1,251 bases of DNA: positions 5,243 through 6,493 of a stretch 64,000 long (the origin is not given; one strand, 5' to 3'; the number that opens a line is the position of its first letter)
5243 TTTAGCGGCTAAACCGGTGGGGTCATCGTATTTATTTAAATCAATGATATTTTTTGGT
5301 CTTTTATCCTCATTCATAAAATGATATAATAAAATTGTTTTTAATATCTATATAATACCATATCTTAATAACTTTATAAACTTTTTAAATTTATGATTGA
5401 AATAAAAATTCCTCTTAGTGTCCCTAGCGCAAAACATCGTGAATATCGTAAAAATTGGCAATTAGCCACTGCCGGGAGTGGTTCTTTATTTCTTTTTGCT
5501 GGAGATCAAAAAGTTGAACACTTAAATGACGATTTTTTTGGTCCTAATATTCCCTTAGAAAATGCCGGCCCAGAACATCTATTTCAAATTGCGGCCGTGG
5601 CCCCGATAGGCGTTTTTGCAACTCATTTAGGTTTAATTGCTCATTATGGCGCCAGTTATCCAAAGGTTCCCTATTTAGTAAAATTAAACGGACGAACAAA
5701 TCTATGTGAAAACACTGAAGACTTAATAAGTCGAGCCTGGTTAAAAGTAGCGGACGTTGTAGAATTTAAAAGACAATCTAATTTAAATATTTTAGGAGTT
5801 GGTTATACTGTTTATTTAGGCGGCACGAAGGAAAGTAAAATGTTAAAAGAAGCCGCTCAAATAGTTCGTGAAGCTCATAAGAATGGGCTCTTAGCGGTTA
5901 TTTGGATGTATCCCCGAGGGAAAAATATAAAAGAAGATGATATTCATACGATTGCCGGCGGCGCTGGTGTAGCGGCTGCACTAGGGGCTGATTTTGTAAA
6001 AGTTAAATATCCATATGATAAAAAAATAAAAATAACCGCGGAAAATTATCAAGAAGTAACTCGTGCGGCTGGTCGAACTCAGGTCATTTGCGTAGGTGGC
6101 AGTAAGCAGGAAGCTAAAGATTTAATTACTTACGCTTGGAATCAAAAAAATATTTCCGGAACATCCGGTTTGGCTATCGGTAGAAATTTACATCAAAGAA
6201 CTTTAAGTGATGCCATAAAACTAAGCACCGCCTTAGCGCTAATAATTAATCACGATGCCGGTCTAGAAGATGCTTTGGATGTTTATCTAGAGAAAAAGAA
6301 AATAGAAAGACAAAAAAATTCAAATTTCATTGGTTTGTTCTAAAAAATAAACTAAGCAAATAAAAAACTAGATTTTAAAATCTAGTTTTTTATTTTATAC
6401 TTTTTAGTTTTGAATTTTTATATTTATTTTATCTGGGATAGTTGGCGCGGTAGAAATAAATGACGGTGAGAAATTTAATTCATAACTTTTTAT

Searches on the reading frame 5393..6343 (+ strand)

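Call 54: search_protein_families(library=pfam, proteins=[window:5393-6343:+], max_evalue=0.001)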
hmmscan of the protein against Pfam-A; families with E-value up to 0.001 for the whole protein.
window:5393-6343:+ (316 aa): 1 family
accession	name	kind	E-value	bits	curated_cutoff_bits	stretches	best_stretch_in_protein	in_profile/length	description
PF01791.15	DeoC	-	1.2e-37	130.1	23.8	1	34-268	3-228/229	DeoC/LacD family aldolase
